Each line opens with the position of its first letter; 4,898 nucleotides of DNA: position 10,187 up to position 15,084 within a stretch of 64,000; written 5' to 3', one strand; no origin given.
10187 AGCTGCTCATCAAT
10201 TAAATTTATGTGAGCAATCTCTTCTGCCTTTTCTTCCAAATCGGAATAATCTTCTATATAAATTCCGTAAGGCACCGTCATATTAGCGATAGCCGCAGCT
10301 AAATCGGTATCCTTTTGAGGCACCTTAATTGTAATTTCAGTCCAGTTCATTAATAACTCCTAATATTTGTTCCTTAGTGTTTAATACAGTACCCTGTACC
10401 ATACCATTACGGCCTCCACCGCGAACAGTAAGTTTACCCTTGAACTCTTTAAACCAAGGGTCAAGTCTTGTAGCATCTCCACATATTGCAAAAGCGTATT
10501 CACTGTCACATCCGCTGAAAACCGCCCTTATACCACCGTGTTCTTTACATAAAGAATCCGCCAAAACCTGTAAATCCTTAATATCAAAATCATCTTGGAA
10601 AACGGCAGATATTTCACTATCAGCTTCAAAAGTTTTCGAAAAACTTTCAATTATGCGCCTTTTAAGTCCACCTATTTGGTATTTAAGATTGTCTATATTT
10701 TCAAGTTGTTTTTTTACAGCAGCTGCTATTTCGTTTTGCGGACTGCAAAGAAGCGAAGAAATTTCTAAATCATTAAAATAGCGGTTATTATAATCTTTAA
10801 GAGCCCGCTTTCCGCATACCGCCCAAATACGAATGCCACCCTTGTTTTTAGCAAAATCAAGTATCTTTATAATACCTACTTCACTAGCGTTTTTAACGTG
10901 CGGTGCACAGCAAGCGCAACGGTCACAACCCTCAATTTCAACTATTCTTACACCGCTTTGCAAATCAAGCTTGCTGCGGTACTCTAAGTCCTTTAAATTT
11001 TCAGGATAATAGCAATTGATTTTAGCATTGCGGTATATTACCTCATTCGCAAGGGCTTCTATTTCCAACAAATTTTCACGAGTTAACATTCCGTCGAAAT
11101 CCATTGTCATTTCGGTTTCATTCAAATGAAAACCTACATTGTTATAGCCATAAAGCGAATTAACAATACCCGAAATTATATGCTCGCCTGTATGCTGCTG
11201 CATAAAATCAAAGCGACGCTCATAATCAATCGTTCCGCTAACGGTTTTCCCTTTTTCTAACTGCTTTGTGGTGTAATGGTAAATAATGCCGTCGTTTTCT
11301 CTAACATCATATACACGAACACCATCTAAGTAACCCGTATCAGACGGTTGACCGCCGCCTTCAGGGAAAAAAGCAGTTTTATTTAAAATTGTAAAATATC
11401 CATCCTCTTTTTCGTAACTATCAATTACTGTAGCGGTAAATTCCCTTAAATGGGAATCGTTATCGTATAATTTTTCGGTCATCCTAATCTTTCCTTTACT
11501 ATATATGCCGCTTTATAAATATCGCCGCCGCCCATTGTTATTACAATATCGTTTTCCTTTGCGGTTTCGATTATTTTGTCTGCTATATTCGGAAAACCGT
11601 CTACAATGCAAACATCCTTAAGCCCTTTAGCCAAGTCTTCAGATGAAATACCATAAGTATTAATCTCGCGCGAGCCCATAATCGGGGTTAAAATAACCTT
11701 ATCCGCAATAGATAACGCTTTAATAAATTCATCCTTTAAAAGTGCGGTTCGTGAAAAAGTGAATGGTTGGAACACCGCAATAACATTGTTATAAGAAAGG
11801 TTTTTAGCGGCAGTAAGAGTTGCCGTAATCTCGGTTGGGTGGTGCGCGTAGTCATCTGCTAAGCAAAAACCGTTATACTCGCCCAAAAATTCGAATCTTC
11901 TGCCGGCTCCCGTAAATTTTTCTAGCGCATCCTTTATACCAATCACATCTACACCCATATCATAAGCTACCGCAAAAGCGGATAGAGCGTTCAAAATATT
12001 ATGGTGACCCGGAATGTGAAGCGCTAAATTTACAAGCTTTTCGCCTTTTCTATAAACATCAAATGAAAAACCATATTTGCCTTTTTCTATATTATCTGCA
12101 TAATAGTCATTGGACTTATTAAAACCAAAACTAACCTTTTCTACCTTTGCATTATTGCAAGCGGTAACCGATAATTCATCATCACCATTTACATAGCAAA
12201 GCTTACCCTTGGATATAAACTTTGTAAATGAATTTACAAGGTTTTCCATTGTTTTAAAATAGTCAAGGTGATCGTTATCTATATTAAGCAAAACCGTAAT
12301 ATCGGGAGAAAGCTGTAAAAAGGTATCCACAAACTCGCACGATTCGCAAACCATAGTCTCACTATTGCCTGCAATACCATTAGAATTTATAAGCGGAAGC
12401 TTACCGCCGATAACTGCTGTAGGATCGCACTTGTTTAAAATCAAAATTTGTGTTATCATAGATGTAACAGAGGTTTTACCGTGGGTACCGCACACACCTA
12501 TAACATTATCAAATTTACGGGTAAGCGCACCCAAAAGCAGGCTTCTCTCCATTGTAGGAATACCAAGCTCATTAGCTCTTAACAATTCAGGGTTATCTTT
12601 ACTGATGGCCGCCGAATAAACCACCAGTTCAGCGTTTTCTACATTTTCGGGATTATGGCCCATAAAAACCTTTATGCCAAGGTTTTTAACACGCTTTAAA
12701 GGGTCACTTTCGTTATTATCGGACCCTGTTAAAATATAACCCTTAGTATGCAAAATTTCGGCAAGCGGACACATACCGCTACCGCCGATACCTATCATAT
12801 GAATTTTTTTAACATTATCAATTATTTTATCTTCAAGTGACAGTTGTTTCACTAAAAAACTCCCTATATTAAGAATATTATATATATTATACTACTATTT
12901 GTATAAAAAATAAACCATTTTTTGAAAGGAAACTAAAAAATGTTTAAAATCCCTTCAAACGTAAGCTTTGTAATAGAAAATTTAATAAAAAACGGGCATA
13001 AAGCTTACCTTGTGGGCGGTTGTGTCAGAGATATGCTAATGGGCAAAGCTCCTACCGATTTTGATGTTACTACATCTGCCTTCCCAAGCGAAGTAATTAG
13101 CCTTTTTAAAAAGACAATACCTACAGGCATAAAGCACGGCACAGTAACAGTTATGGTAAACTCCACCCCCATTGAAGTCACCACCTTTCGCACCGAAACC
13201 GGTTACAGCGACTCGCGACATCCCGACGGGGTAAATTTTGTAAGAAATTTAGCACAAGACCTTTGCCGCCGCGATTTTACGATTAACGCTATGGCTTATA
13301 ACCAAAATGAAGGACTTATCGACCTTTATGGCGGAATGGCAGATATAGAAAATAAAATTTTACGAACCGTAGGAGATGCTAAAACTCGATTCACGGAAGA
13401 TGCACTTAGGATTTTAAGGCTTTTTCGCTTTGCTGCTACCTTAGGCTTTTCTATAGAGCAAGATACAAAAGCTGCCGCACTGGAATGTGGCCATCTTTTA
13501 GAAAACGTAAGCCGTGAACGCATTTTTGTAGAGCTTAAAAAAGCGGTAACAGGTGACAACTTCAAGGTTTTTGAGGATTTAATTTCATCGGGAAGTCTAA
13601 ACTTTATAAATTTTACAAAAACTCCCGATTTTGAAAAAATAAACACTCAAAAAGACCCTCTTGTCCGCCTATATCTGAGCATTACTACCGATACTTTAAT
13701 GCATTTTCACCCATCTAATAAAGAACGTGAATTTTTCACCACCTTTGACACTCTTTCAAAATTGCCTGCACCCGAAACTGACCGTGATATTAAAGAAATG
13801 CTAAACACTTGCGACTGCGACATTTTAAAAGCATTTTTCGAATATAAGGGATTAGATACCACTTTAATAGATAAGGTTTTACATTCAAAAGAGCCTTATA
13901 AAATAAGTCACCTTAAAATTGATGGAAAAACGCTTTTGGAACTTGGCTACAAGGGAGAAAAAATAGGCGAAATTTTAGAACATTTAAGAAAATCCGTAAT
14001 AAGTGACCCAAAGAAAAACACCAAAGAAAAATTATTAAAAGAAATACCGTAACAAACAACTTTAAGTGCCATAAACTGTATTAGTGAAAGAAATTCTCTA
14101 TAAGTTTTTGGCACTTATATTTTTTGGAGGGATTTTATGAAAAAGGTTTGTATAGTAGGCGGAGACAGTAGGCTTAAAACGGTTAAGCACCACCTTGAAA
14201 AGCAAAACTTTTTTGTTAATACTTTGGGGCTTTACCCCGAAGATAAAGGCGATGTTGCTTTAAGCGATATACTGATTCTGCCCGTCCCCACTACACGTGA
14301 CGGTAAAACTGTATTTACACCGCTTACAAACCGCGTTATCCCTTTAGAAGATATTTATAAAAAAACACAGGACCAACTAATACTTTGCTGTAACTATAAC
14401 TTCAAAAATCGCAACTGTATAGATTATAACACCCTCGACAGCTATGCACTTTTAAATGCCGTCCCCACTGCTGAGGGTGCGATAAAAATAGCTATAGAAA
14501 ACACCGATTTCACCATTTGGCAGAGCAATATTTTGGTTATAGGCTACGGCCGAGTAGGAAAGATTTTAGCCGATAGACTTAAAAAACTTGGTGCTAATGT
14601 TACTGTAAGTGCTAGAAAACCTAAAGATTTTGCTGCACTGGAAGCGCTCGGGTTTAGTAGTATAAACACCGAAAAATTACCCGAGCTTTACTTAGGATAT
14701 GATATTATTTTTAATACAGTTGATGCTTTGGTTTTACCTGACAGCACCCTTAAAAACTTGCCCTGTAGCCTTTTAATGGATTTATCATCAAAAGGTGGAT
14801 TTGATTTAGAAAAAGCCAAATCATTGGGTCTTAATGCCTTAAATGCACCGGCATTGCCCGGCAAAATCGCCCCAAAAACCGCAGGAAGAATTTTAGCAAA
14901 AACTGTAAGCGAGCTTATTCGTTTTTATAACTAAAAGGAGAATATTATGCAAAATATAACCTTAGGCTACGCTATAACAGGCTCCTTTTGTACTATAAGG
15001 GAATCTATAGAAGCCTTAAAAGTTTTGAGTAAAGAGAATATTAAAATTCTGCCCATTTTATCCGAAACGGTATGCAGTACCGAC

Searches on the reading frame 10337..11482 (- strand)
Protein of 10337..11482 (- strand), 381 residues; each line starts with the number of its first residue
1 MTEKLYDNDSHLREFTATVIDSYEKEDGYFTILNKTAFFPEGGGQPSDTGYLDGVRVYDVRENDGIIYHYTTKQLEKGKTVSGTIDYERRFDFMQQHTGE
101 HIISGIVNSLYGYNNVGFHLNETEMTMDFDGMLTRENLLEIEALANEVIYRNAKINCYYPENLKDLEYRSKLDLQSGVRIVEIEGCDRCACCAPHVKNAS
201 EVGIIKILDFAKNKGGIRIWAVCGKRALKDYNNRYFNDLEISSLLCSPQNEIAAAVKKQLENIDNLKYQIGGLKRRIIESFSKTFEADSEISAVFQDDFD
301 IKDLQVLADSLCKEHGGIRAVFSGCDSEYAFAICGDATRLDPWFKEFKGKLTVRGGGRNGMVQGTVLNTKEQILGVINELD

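Call 100: search_protein_families(library=pfam, proteins=[window:10337-11482:-], max_evalue=0.00001)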
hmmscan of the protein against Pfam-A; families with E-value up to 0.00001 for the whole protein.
window:10337-11482:- (381 aa): 2 families
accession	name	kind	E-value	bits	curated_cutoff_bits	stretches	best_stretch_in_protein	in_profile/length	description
PF01411.24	tRNA-synt_2c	-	5.3e-10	38.9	30.3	1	20-89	476-552/552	tRNA synthetases class II (A)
PF07973.19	tRNA_SAD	-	2.7e-09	37.3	24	1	178-219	1-43/44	Threonyl and Alanyl tRNA synthetase second additional domain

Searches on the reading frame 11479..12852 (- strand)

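Call 100: search_protein_families(library=pfam, proteins=[window:11479-12852:-], max_evalue=0.00001)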
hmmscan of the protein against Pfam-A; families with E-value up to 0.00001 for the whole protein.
window:11479-12852:- (457 aa): 3 families
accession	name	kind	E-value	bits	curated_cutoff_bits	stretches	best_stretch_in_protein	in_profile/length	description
PF08245.18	Mur_ligase_M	-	8.4e-30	104.7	24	1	120-296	1-200/200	Mur ligase middle domain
PF01225.30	Mur_ligase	-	1.5e-25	89.9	21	1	16-114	1-94/95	Mur ligase family, catalytic domain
PF02875.26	Mur_ligase_C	-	3.4e-19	70.3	28.4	1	318-442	1-126/127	Mur ligase, glutamate ligase domain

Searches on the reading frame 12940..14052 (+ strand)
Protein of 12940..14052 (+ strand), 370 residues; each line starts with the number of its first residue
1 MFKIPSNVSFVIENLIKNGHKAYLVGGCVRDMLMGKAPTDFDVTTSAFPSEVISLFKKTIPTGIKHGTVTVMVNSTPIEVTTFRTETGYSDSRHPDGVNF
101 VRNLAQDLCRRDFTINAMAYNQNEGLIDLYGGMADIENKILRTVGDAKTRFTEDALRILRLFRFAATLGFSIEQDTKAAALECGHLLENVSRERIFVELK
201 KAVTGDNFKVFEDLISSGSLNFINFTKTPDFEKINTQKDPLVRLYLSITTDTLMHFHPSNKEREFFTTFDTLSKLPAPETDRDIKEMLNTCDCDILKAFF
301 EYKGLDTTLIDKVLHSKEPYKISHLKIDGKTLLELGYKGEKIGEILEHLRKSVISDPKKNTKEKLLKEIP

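Call 100: search_protein_families(library=pfam, proteins=[window:12940-14052:+], max_evalue=0.00001)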
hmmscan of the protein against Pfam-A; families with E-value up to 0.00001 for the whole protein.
window:12940-14052:+ (370 aa): 2 families
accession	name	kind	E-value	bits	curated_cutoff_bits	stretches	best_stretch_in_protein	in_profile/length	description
PF01743.26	PolyA_pol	-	3.3e-40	137.8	23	1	22-142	1-126/126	Poly A polymerase head domain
PF12627.12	PolyA_pol_RNAbd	-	1.3e-10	41.4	22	1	169-223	1-56/64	Probable RNA and SrmB- binding site of polymerase A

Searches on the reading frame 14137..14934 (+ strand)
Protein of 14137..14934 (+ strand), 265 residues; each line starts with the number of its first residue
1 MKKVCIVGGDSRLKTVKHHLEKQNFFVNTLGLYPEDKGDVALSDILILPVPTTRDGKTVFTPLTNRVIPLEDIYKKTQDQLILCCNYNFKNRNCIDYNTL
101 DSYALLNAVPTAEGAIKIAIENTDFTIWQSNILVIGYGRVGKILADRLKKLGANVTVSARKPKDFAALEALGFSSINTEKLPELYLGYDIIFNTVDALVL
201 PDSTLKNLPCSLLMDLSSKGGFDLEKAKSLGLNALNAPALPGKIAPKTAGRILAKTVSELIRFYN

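Call 102: search_protein_families(library=pfam, proteins=[window:14137-14934:+], max_evalue=0.00001)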
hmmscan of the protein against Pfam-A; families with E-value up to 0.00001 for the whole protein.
window:14137-14934:+ (265 aa): 2 families
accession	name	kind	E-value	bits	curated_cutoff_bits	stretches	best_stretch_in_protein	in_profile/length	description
PF16924.11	DpaA_N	-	1.8e-13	51.1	29.2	1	3-84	1-93/116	Dipicolinate synthase subunit A N-terminal domain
PF02826.25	2-Hacid_dh_C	-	7.7e-07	29.1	25.1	0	127-194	34-98/178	D-isomer specific 2-hydroxyacid dehydrogenase, NAD binding domain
